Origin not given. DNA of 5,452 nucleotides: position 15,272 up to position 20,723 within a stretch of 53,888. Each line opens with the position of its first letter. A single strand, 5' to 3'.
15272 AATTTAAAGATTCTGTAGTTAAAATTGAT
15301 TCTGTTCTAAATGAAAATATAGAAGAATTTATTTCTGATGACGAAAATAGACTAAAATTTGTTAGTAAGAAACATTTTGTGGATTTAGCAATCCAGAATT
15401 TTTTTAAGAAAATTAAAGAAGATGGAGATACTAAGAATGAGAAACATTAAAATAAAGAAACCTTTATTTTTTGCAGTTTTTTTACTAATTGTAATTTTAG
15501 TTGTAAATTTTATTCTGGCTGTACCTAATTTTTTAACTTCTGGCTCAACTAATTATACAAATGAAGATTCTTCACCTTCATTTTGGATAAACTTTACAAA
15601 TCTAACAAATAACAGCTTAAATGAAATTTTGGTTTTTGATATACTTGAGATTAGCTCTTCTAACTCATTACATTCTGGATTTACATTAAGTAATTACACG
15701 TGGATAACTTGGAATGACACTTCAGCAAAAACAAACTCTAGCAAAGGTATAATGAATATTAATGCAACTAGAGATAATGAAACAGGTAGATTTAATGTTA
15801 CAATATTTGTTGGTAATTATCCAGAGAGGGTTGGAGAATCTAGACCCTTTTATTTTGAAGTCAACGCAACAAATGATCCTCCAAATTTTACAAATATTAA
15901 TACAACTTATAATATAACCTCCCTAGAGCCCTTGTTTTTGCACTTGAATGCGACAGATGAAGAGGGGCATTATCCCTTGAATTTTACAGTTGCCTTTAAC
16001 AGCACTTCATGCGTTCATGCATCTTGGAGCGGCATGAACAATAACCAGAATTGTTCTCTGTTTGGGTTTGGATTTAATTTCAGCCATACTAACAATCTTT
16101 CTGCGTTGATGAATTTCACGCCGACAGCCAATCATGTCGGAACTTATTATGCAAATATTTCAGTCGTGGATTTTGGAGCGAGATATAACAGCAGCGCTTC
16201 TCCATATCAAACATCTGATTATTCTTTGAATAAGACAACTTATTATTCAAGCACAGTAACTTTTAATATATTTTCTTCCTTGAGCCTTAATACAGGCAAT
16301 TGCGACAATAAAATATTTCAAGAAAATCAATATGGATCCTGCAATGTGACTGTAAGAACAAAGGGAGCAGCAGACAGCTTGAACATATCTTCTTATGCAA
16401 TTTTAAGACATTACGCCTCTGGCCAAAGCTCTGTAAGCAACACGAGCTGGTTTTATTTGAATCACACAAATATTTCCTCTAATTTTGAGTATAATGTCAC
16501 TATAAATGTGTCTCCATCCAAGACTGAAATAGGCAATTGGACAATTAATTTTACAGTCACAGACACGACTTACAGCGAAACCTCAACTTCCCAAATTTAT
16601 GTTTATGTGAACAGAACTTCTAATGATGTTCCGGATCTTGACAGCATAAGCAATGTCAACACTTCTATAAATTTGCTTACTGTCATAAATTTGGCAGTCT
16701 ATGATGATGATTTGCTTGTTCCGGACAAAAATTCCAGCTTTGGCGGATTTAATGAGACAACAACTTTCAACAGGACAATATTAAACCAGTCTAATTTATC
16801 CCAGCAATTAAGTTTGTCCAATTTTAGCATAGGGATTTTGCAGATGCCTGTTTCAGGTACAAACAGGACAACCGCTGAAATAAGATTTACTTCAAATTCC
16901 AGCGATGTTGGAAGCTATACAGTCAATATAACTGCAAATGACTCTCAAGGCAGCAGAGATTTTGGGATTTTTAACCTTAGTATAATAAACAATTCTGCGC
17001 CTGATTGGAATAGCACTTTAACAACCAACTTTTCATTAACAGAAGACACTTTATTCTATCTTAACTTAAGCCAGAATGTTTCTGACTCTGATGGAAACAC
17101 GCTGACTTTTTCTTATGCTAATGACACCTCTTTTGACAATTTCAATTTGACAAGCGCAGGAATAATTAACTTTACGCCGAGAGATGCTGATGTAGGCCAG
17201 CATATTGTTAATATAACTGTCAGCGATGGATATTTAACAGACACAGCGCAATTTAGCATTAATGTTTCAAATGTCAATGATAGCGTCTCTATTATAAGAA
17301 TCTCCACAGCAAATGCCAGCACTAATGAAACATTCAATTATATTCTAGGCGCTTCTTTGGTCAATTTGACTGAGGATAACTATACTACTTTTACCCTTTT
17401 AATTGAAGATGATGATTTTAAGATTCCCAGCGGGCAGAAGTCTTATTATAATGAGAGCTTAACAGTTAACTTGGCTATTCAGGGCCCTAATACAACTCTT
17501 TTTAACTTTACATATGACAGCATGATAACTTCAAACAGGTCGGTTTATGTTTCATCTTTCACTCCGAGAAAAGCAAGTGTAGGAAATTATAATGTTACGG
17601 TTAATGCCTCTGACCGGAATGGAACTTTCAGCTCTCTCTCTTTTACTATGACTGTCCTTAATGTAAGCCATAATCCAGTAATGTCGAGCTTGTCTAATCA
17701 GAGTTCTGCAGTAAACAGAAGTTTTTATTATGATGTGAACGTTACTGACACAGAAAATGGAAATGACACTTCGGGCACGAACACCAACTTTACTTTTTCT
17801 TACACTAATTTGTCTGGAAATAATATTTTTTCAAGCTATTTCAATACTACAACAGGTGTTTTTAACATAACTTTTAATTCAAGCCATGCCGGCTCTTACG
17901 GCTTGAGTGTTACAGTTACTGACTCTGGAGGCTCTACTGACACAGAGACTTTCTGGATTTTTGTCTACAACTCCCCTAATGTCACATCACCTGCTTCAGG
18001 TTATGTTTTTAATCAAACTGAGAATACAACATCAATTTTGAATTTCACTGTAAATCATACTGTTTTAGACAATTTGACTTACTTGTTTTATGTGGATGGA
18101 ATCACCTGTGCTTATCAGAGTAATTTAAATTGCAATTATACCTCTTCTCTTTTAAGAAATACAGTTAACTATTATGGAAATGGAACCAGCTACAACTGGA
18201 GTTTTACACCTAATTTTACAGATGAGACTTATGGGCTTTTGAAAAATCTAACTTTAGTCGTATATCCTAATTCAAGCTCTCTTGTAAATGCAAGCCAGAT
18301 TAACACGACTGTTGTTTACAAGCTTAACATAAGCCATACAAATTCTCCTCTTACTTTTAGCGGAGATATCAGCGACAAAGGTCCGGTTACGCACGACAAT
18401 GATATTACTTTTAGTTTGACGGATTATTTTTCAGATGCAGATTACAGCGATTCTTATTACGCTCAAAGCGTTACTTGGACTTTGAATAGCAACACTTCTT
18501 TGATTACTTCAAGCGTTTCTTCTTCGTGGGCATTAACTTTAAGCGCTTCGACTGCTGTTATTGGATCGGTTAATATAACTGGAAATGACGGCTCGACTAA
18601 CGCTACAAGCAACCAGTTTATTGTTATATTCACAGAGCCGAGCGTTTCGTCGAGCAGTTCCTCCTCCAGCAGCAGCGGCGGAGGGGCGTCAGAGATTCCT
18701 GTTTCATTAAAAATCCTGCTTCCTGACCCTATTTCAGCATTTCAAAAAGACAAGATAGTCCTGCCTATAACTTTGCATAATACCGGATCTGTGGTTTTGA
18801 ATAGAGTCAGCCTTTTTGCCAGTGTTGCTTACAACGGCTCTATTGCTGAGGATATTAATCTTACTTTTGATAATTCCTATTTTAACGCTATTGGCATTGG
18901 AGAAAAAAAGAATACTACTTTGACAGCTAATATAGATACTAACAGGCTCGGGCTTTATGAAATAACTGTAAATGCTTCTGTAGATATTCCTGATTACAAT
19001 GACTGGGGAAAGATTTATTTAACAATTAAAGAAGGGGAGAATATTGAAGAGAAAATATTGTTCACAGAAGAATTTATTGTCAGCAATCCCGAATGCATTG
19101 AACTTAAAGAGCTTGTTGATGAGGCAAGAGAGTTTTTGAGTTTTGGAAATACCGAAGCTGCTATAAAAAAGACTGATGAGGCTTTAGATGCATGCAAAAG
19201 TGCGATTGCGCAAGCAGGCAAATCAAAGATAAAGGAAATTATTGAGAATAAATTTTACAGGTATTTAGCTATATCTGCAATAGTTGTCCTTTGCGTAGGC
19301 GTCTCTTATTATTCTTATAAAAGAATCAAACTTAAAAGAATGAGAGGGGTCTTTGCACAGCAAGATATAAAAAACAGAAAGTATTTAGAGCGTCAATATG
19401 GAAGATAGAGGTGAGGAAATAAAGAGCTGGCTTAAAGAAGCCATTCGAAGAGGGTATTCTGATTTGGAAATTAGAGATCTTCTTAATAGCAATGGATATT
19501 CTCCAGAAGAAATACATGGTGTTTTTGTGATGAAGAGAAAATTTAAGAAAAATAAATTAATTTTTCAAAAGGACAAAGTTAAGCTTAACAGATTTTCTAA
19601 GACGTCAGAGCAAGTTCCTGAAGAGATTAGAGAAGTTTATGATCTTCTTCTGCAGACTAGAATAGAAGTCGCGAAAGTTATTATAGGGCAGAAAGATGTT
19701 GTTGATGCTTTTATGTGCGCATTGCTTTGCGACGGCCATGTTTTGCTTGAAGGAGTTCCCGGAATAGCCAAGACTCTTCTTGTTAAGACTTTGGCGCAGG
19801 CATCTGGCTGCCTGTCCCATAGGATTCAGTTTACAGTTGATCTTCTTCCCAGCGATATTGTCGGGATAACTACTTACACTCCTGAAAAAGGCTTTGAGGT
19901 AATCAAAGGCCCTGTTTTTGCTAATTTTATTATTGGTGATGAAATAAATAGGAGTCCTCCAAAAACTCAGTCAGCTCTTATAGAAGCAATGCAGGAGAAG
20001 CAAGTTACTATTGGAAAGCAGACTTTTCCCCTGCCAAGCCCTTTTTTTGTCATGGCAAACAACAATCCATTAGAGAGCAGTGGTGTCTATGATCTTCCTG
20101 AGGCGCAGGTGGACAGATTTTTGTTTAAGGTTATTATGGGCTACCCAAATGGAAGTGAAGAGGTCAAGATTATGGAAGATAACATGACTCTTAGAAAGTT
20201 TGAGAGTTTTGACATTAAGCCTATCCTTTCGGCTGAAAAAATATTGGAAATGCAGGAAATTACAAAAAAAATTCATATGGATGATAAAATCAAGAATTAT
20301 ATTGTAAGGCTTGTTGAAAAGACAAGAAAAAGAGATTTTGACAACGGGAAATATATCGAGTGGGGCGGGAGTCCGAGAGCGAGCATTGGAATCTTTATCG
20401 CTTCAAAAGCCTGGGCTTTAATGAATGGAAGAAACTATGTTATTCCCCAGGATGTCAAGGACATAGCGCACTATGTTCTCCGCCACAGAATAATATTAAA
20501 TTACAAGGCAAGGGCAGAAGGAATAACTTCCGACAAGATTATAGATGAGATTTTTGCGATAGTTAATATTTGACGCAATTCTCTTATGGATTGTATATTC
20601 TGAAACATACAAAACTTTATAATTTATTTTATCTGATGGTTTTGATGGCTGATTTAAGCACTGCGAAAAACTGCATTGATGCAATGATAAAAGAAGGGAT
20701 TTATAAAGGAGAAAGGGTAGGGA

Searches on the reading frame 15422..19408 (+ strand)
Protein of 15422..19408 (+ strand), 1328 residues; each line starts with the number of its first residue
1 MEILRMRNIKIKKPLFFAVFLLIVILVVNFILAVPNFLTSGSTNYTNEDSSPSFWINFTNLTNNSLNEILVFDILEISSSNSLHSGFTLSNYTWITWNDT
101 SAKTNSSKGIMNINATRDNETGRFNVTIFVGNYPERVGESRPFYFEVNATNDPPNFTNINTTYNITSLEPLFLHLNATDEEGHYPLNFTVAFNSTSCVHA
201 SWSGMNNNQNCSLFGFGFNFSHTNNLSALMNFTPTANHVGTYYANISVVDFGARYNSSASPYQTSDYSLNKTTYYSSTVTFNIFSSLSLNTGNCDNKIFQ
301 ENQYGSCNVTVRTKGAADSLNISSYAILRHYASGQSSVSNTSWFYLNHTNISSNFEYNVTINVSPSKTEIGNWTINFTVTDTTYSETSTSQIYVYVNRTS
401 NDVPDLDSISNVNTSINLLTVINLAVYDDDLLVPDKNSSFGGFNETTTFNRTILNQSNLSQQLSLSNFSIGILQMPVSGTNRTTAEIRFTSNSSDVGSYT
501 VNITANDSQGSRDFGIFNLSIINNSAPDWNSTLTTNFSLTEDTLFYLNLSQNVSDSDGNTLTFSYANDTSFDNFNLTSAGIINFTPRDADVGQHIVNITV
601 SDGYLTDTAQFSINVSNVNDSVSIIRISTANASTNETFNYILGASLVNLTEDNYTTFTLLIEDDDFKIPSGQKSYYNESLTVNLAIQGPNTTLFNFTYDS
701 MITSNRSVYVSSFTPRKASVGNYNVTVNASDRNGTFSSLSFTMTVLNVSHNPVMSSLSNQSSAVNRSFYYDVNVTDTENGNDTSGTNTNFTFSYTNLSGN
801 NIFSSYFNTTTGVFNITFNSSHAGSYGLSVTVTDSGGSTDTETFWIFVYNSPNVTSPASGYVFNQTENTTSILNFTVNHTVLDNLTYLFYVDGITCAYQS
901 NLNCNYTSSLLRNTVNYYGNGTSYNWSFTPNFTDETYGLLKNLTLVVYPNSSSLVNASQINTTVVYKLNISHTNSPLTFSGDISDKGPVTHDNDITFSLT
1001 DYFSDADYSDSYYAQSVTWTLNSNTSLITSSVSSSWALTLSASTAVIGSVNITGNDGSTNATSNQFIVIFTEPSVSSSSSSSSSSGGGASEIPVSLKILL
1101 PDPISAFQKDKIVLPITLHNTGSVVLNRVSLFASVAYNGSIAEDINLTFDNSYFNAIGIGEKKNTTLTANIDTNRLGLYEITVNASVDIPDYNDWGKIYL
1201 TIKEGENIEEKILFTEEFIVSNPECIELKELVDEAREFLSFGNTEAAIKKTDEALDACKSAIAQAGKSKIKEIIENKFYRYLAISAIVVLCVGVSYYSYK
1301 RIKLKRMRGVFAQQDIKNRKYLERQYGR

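Call 8: search_protein_families(library=pfam, proteins=[window:15422-19408:+], max_evalue=1)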
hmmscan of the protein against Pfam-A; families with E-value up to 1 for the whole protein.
window:15422-19408:+ (1328 aa): 6 families
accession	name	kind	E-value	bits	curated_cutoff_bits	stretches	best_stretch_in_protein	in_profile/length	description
PF17963.7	Big_9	-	4.4e-05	24.7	23.6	2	534-614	8-89/89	Bacterial Ig domain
PF15418.12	DUF4625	-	0.0004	21.1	27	0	692-743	76-128/131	Domain of unknown function (DUF4625)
PF23861.1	Ribophorin_II_2nd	-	0.0015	19.1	23.4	0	704-731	61-91/105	Ribophorin II second domain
PF05345.18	He_PIG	-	0.048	14.5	24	2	714-745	64-95/96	Putative Ig domain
PF19410.4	DUF5980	-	0.12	13.2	27.1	0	578-616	56-94/97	Family of unknown function (DUF5980)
PF04212.24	MIT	-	0.15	12.6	30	1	1230-1282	6-58/66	MIT (microtubule interacting and transport) domain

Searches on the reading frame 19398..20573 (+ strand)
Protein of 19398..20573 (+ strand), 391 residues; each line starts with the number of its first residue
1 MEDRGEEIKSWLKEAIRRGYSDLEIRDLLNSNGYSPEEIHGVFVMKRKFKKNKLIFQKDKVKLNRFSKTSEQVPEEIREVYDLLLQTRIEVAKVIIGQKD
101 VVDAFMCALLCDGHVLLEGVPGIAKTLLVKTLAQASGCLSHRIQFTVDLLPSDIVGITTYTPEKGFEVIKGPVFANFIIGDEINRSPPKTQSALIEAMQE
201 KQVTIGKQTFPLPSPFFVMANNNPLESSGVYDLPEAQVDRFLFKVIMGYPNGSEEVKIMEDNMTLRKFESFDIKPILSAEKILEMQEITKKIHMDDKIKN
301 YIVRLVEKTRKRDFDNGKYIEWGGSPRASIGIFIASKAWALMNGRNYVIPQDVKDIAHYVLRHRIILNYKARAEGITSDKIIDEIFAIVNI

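Call 8: search_protein_families(library=pfam, proteins=[window:19398-20573:+], max_evalue=1)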
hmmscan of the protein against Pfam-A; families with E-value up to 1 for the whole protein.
window:19398-20573:+ (391 aa): 9 families
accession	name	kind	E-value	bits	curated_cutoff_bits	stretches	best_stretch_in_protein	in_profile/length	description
PF07726.17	AAA_3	-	4.3e-55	185.6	27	1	114-243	1-131/131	ATPase family associated with various cellular activities (AAA)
PF17863.7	AAA_lid_2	-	2.2e-22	79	22.7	1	318-385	7-74/74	AAA lid domain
PF07728.20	AAA_5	-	3.2e-12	47.1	22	1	114-241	1-139/139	AAA domain (dynein-related subfamily)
PF20030.5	bpMoxR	-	2.8e-10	40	27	1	90-266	9-185/205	MoxR domain in the MoxR-vWA-beta-propeller ternary systems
PF00493.29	MCM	-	0.0005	19.7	23.3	1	109-226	54-175/224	MCM P-loop domain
PF00004.35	AAA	-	0.0018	19.1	21.2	1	115-223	1-110/131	ATPase family associated with various cellular activities (AAA)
PF01078.27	Mg_chelatase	-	0.0054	16.6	20.3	1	94-134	4-44/207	Magnesium chelatase, subunit ChlI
PF05496.18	RuvB_N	-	0.041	14.1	27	1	114-204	35-114/159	Holliday junction DNA helicase RuvB P-loop domain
PF00158.32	Sigma54_activat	-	0.051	13.7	20.2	0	181-209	100-129/168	Sigma-54 interaction domain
